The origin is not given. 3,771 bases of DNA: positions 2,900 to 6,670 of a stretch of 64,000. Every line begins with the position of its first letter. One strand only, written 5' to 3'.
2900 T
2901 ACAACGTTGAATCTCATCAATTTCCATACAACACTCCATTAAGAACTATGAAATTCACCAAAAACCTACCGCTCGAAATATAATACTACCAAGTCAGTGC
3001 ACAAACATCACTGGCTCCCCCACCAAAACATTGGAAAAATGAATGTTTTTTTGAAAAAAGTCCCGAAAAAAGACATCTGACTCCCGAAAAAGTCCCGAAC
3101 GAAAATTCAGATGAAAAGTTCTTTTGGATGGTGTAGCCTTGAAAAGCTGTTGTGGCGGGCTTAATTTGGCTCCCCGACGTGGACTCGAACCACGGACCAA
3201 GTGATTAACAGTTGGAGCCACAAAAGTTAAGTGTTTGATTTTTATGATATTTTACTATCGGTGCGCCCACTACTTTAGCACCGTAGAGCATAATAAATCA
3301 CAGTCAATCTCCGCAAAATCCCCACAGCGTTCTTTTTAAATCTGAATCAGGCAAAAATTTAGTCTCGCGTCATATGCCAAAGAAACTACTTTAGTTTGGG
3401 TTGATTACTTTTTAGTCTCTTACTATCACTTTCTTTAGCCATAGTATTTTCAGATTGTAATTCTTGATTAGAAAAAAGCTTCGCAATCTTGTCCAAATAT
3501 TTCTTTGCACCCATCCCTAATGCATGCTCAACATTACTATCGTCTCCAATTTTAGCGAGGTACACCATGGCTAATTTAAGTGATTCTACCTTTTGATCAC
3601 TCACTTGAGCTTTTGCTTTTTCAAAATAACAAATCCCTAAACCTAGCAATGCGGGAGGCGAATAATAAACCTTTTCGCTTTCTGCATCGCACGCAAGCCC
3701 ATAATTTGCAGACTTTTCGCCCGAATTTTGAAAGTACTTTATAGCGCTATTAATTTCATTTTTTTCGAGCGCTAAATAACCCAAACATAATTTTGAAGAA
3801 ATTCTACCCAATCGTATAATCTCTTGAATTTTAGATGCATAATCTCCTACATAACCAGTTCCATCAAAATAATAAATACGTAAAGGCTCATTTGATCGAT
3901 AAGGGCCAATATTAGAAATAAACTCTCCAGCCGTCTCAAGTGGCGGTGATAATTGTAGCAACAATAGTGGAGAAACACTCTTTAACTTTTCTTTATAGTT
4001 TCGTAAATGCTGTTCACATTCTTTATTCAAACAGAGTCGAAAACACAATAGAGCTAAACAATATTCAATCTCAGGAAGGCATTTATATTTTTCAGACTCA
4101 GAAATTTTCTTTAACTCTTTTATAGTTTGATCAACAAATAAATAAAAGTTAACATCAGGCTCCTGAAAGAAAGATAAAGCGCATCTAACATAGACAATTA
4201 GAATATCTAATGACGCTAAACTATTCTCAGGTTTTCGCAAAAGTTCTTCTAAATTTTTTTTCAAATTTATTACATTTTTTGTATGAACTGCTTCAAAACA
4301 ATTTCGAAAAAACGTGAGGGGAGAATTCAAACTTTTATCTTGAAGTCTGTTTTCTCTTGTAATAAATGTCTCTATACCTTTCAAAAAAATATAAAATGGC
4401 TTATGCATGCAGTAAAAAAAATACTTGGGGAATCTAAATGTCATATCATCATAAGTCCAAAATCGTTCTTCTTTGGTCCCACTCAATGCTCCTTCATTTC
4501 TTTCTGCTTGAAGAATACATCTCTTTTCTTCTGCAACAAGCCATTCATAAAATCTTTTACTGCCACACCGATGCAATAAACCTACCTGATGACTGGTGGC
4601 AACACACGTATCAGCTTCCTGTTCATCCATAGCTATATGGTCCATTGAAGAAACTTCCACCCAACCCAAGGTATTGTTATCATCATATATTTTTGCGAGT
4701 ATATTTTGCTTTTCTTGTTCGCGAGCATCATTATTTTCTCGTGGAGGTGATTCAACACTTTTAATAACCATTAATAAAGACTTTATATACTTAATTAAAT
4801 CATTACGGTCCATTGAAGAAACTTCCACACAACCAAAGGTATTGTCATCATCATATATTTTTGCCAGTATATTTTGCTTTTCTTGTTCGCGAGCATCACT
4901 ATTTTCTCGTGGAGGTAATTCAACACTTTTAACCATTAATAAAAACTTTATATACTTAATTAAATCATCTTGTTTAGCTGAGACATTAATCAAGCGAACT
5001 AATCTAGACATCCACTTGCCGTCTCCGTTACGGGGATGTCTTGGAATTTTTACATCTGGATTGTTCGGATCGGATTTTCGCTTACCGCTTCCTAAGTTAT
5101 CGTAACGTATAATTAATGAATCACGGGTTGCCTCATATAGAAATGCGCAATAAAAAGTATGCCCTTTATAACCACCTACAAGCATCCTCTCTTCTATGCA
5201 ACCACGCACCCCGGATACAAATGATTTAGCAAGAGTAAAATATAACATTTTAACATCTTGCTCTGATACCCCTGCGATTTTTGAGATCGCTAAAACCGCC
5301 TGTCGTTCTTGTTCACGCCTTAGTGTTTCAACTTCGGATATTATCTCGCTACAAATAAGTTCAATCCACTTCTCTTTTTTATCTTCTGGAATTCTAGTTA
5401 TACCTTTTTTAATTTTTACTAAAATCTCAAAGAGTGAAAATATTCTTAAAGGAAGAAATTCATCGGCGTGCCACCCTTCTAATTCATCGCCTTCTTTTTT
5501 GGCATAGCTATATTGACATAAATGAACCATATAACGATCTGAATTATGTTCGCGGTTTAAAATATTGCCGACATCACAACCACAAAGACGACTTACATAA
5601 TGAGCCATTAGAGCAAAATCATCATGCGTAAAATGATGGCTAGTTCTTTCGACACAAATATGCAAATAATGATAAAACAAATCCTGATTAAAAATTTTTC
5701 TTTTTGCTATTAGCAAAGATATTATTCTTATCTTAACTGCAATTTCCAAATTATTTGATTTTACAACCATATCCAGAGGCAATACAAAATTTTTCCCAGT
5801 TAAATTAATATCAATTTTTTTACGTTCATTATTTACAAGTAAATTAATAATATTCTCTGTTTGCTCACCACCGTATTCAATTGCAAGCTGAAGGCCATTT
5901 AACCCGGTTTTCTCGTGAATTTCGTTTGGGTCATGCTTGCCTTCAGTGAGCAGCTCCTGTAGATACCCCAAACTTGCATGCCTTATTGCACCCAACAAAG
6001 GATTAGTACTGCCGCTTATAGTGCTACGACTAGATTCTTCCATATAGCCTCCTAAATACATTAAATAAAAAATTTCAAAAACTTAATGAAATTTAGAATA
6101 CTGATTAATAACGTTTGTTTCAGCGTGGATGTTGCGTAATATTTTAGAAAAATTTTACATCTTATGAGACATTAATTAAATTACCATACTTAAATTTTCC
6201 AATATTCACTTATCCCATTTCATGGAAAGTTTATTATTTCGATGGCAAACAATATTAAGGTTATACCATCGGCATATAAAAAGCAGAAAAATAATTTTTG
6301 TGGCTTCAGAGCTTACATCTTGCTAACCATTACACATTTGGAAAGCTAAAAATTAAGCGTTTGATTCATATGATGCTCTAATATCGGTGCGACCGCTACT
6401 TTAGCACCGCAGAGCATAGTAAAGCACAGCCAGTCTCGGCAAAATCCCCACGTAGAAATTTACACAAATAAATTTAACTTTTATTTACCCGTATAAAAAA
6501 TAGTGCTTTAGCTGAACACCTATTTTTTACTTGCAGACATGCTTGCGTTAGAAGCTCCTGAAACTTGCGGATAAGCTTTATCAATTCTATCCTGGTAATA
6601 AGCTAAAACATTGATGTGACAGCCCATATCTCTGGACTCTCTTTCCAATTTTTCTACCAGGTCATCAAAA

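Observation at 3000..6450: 3' tRNA fragment plus a family of about 100-bp structured direct repeats bracketing cargo genes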

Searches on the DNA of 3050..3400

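Call 32: search_rna_families(source=window, start=3050, end=3400, threshold=evalue, max_evalue=10, show_alignments=3)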
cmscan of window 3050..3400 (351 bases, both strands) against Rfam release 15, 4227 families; matches with E-value up to 10: 2.
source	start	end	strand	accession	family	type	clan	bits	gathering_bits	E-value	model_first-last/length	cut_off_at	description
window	3168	3219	-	RF01684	mascRNA-menRNA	Gene;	-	13.2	42.5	7.3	1-56/56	no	MALAT1-associated small cytoplasmic RNA/MEN beta RNA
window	3050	3144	-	RF01934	bxd_6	Gene; lncRNA;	-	12.7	50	6.5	1-93/93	no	Bithoraxoid conserved region 6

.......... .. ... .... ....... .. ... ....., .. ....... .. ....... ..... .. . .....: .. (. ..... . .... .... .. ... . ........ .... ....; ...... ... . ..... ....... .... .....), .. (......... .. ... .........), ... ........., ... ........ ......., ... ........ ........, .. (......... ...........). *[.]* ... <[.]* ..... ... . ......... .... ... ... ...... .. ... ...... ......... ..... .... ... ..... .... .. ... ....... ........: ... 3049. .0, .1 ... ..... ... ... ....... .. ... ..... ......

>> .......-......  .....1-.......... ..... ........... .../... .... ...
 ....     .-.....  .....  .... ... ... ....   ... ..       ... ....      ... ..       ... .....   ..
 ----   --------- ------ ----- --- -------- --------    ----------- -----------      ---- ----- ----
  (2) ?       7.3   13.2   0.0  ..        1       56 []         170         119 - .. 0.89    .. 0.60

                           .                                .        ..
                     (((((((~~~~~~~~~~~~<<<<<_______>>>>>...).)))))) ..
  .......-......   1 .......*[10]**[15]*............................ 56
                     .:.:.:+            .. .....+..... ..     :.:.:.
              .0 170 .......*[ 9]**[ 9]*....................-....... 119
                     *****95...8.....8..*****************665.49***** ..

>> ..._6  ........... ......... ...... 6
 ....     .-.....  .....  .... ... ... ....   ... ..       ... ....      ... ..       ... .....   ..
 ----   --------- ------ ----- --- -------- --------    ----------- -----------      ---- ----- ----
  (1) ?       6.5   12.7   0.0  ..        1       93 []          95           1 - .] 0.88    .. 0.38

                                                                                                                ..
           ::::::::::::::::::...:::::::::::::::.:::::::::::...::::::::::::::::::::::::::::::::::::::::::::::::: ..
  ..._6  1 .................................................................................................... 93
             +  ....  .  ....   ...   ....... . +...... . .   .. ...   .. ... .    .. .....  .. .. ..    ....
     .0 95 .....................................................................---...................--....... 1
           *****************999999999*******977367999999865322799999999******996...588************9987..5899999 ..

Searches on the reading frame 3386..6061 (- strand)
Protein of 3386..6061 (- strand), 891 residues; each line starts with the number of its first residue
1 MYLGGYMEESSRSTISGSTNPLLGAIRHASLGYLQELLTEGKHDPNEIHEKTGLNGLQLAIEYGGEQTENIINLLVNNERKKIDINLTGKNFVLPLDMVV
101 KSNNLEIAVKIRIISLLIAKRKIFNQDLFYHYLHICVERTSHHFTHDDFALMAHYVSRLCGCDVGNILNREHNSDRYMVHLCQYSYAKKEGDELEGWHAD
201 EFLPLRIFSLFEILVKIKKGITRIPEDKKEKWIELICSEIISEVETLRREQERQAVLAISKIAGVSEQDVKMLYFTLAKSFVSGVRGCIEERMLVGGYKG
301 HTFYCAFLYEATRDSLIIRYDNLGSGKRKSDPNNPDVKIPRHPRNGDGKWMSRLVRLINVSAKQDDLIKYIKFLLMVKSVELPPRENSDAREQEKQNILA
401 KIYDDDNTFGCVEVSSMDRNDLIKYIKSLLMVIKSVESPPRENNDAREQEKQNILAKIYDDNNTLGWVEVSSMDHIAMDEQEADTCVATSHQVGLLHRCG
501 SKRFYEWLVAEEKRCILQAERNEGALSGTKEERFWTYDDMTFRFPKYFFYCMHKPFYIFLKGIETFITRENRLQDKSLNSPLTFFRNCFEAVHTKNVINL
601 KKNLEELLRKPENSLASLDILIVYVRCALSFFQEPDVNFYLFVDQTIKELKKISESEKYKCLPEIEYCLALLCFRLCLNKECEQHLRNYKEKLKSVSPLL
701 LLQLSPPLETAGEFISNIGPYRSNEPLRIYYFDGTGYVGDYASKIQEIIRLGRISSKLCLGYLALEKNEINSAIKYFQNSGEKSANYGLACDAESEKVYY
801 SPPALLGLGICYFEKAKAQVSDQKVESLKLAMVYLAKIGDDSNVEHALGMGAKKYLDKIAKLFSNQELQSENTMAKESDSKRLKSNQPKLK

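Call 9: search_protein_families(library=pfam, proteins=[window:3386-6061:-], max_evalue=0.01)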
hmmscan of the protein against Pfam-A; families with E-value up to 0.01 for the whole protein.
window:3386-6061:- (891 aa): 0 families

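Call 11: find_encoding_contigs(protein=window:3386-6061:-, flank=10000, max_places=6)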
Protein window:3386-6061:- (891 aa): no gene with exactly this product is on record in the collection.

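Call 24: find_homologous_proteins(query=window:3386-6061:-)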
Query window:3386-6061:- (891 aa): 8 proteins with E <= 0.001 among 7682 candidates.
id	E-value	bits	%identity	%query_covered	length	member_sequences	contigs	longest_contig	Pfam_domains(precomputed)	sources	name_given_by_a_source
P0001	0.0e+0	2035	100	100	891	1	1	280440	-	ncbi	-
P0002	3.4e-87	312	32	61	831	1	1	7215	-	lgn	-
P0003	4.6e-85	305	31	92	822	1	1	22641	-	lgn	-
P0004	2.0e-84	302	28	98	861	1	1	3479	-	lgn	-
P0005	7.0e-81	291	30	60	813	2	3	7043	PF12796.14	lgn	-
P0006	2.5e-76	276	31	87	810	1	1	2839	PF12796.14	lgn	-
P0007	6.8e-76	274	35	60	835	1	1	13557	-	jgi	jgi:hypothetical protein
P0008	2.4e-75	272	35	59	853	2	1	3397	-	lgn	-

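Call 25: find_encoding_contigs(protein=P0001, flank=10000, max_places=4)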
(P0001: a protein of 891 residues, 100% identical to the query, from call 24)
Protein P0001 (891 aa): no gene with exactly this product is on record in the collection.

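Call 26: list_cluster_members(proteins=[P0001])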
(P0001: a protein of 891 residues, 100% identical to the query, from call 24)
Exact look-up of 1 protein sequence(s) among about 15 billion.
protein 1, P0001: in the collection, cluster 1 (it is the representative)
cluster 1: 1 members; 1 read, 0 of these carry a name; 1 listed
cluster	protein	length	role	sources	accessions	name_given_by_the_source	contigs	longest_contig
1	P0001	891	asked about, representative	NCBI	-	-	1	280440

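Call 27: find_encoding_contigs(protein=P0003, flank=10000, max_places=3)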
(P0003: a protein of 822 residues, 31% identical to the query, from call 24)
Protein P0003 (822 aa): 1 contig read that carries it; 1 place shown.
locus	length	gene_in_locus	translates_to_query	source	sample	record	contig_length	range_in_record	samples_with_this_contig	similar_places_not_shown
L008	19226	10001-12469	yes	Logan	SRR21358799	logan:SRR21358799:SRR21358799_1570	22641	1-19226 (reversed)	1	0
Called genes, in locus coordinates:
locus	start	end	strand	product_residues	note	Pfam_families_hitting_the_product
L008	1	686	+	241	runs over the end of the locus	PF07996:T4SS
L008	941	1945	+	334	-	PF04610:TrbL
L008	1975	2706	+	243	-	PF04335:VirB8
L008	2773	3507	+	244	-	PF03524:CagX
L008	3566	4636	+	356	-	PF03743:TrbI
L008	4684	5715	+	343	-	PF00437:T2SSE, PF27713:UCP018868 (faint)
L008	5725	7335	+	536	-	PF02534:T4SS-DNA_transf, PF10412:TrwB_AAD_bind, PF12696:TraG-D_C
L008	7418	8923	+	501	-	-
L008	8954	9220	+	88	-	-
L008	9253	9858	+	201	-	PF07894:SACK1 (faint), PF13091:PLDc_2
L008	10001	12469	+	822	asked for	-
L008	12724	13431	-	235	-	-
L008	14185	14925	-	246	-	-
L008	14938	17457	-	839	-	-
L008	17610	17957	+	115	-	-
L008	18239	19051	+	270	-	-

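Call 28: find_encoding_contigs(protein=P0007, flank=10000, max_places=3)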
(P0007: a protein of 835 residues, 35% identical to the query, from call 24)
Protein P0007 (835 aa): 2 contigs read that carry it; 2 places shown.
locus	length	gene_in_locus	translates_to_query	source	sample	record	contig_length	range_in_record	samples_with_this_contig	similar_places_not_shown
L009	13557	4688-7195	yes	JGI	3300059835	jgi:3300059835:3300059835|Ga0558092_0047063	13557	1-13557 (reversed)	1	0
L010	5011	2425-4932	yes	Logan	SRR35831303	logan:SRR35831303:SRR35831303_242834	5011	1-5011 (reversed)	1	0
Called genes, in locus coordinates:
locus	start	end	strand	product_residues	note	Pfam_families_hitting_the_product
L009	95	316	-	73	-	-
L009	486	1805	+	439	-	PF00589:Phage_integrase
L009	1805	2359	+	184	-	PF04079:SMC_ScpB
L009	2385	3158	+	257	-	-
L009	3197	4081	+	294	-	-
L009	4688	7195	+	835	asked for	-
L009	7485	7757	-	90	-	PF15738:YafQ_toxin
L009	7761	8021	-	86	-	PF04221:RelB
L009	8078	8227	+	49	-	-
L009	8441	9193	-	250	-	PF00665:rve (faint), PF13610:DDE_Tnp_IS240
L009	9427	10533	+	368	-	-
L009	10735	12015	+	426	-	-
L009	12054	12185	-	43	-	-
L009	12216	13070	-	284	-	PF00665:rve, PF13683:rve_3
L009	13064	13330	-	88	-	PF01527:HTH_Tnp_1, PF13384:HTH_23 (weak)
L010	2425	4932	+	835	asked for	-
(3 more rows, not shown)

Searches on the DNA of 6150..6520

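Call 33: search_rna_families(source=window, start=6150, end=6520, threshold=evalue, max_evalue=10, show_alignments=3)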
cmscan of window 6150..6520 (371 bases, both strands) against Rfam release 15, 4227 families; matches with E-value up to 10: 1.
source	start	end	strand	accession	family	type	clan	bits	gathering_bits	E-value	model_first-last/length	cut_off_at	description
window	6190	6279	-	RF04327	snoMe28S-A3420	Gene; snRNA; snoRNA; CD-box;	-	19.6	60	7.6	1-98/98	no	Drosophila C/D box small nucleolar RNA snoMe28S-A3420 family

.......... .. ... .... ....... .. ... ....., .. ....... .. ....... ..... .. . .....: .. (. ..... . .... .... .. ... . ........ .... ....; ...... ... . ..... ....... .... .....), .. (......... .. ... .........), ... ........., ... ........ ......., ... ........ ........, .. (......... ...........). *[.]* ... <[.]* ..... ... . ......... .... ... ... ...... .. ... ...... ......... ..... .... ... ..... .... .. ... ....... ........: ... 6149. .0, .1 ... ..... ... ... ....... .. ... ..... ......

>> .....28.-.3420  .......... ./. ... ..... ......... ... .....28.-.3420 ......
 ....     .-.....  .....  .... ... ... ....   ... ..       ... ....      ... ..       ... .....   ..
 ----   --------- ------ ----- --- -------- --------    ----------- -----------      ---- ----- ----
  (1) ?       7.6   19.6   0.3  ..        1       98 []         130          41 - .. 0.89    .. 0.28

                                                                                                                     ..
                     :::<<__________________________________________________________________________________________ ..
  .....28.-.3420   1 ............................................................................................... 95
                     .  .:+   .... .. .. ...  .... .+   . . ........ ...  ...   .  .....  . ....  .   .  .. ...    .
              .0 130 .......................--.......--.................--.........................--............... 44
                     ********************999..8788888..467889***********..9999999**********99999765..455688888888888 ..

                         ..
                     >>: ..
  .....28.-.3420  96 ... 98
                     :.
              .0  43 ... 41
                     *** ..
